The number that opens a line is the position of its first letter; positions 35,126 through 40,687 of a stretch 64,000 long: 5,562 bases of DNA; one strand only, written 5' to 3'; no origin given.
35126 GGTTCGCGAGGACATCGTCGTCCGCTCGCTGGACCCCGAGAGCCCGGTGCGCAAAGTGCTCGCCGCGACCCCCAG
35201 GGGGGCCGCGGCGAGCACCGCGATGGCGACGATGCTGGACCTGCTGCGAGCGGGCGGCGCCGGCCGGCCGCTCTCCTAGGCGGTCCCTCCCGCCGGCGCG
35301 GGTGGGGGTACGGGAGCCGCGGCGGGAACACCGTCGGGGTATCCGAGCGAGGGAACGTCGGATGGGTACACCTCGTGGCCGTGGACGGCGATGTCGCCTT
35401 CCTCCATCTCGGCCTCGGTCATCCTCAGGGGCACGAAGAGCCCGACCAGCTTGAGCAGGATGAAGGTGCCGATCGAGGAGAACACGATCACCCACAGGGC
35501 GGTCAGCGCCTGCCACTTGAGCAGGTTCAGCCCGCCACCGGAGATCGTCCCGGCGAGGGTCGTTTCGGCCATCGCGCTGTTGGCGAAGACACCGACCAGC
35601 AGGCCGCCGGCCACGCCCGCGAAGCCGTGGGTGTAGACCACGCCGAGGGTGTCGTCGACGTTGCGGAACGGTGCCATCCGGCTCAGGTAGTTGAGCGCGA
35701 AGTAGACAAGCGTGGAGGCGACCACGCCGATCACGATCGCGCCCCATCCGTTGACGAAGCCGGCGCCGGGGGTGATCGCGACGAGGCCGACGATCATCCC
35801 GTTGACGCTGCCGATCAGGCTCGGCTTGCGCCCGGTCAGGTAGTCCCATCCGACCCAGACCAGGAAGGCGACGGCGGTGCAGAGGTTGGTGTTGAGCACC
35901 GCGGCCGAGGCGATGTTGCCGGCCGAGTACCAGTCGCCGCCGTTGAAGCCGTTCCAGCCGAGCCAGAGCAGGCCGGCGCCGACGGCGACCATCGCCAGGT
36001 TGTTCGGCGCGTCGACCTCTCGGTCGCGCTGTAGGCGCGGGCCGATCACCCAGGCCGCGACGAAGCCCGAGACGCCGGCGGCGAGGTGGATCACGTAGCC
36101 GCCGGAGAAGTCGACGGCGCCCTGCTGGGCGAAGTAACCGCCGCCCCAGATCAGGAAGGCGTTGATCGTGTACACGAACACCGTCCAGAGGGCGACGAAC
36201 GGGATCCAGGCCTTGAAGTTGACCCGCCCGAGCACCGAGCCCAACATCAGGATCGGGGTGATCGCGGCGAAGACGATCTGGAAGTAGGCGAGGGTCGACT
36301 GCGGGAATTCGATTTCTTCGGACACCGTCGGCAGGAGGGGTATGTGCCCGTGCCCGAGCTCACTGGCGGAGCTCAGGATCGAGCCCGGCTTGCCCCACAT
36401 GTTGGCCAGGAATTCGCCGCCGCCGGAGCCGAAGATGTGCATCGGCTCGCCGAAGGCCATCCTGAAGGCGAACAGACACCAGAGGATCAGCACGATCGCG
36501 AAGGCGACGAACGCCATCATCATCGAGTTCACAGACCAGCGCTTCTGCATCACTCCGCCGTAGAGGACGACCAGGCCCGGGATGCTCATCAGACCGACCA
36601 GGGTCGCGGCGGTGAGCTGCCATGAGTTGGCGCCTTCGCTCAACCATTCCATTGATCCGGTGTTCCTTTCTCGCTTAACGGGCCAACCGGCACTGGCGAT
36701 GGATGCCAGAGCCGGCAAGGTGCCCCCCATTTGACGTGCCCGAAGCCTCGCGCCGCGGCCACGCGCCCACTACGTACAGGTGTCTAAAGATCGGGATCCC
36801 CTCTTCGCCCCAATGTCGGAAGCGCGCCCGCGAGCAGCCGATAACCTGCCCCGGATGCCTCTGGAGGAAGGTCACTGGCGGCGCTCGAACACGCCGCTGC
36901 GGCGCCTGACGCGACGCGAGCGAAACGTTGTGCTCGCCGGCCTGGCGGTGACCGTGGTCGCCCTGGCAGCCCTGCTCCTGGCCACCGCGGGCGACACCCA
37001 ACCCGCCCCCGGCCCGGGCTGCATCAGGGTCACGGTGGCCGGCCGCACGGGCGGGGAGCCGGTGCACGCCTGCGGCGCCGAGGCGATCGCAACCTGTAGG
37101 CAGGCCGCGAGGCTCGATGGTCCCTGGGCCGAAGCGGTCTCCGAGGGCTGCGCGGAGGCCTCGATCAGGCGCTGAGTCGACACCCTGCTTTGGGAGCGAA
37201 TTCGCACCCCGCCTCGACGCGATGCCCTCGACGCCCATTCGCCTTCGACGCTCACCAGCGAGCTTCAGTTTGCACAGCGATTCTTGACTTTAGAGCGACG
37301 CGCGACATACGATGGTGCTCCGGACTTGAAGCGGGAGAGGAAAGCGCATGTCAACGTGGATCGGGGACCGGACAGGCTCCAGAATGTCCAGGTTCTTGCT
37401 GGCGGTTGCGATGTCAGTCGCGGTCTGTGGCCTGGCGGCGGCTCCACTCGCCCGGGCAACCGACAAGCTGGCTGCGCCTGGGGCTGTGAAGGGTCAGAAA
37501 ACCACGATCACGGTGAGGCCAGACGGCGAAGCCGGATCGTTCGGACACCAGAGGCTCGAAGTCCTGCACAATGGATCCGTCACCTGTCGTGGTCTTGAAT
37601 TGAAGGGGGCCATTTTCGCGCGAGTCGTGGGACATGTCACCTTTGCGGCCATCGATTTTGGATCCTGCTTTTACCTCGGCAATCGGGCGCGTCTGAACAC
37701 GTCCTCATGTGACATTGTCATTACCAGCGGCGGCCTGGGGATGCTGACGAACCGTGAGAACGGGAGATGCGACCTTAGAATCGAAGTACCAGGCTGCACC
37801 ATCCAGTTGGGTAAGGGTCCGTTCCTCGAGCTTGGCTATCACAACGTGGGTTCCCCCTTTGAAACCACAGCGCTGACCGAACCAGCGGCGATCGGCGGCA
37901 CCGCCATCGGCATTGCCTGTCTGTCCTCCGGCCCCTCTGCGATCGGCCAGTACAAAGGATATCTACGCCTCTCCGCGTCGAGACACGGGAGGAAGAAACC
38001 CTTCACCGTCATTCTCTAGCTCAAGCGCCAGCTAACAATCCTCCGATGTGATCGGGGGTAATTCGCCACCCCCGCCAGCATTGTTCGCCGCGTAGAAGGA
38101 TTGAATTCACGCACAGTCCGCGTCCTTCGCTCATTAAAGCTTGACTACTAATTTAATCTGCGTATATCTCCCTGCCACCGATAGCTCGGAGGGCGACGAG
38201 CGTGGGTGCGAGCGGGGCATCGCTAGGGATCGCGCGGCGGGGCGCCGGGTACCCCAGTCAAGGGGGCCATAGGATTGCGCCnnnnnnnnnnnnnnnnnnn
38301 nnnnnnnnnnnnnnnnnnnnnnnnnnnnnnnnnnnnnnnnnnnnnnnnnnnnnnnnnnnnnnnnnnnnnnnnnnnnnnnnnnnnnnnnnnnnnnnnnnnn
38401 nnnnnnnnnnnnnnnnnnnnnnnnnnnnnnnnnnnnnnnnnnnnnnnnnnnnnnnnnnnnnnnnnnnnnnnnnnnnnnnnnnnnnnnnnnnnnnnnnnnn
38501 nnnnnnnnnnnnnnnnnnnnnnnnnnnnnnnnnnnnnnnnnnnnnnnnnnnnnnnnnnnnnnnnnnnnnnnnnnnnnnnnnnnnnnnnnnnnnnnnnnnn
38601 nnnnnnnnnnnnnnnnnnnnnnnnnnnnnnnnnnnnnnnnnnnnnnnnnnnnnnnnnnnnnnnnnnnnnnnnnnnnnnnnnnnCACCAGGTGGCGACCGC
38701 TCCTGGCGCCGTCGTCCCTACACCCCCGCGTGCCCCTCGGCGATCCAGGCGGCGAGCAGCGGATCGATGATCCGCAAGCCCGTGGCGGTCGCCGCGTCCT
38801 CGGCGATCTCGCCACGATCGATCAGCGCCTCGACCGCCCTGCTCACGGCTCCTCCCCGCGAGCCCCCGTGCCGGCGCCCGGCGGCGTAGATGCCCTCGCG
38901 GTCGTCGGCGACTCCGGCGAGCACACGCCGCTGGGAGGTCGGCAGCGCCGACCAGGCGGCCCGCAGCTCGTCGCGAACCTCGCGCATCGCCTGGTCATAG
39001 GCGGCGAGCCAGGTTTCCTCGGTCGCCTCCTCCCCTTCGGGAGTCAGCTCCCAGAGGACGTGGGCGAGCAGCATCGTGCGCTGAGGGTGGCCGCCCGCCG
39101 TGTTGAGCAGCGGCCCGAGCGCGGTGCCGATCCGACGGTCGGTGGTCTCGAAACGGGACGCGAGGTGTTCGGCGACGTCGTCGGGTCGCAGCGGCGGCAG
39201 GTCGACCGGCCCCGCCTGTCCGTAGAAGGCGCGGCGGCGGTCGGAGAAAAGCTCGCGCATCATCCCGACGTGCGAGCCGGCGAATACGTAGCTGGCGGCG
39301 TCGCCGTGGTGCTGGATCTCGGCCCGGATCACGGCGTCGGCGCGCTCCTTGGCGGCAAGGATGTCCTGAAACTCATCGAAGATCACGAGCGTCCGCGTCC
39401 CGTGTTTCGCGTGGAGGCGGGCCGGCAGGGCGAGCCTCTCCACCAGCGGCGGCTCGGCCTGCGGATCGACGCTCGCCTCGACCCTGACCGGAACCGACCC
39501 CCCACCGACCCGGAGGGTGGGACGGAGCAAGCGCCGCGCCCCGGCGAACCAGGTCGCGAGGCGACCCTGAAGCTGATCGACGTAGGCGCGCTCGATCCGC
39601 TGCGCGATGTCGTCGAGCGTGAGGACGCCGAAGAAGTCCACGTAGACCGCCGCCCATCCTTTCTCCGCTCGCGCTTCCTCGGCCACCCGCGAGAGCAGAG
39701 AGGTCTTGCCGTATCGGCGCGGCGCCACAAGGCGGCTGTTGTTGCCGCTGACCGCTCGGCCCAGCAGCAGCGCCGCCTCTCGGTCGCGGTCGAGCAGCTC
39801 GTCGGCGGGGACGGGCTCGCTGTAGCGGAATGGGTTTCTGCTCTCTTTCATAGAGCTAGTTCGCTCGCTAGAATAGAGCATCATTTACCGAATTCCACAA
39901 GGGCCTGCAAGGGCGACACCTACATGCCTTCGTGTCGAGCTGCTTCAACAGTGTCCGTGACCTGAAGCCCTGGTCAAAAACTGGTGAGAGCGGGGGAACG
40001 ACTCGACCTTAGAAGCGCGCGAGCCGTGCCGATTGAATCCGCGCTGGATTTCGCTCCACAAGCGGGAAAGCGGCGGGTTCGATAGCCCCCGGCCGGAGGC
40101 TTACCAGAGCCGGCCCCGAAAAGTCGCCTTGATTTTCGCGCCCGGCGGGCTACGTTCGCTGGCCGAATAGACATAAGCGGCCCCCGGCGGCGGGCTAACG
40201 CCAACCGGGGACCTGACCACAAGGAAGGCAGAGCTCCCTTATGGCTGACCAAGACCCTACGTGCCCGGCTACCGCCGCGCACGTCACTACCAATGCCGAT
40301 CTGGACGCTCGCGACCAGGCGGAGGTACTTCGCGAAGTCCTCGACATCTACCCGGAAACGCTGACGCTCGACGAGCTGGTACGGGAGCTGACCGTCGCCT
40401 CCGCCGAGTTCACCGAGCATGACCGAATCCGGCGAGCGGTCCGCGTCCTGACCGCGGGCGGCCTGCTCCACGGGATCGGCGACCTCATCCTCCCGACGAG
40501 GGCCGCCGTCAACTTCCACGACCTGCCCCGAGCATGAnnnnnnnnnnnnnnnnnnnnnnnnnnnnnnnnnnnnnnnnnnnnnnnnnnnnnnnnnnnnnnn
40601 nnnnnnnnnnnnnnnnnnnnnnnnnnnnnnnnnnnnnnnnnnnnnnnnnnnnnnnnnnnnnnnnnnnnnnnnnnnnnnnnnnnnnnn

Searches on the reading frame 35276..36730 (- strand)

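Call 52: search_protein_families(library=pfam, proteins=[window:35276-36730:-], max_evalue=0.01)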
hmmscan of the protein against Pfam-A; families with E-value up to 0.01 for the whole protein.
window:35276-36730:- (484 aa): 1 family
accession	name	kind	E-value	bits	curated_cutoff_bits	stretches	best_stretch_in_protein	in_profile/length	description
PF00909.26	Ammonium_transp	-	2.5e-85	287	23.2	1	37-455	2-399/399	Ammonium Transporter Family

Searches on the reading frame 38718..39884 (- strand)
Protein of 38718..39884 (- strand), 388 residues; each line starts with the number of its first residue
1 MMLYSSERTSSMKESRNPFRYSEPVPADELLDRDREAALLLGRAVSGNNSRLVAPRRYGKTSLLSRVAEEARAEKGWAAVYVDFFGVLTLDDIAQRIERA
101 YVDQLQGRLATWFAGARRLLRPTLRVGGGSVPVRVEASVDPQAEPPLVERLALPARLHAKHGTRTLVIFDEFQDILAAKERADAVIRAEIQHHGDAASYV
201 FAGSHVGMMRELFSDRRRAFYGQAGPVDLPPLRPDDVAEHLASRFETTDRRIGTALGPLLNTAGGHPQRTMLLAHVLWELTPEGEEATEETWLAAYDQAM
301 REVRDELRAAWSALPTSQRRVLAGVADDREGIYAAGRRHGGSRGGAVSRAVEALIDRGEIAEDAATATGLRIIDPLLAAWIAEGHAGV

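Call 10: search_protein_families(library=ncbifam, proteins=[window:38718-39884:-], max_evalue=0.01)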
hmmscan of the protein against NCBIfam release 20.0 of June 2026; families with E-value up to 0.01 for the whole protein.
window:38718-39884:- (388 aa): 0 families

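Call 52: search_protein_families(library=pfam, proteins=[window:38718-39884:-], max_evalue=0.01)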
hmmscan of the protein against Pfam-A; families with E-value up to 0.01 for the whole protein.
window:38718-39884:- (388 aa): 5 families
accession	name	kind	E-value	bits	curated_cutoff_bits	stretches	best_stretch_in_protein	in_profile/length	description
PF14516.12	AAA_35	-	0.00019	20.8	27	1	47-84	31-67/331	AAA-like domain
PF13191.12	AAA_16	-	0.00048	21.1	32.6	1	52-179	29-145/167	AAA ATPase domain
PF13173.12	AAA_14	-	0.00072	20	27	0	162-211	61-105/129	AAA domain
PF01637.24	ATPase_2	-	0.0014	18.9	33.2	1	31-213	2-164/225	ATPase domain predominantly from Archaea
PF13401.12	AAA_22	-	0.0038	18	27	0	52-186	10-106/130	AAA domain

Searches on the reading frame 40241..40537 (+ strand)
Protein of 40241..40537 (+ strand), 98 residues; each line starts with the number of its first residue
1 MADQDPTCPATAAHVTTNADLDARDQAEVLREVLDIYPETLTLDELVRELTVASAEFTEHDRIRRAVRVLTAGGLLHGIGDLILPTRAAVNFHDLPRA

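Call 52: search_protein_families(library=pfam, proteins=[window:40241-40537:+], max_evalue=0.01)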
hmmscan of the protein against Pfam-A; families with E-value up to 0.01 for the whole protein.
window:40241-40537:+ (98 aa): 1 family
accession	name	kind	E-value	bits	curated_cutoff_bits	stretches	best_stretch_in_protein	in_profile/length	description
PF17765.7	MLTR_LBD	-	0.0013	19.2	26.3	1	11-62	59-110/168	MmyB-like transcription regulator ligand binding domain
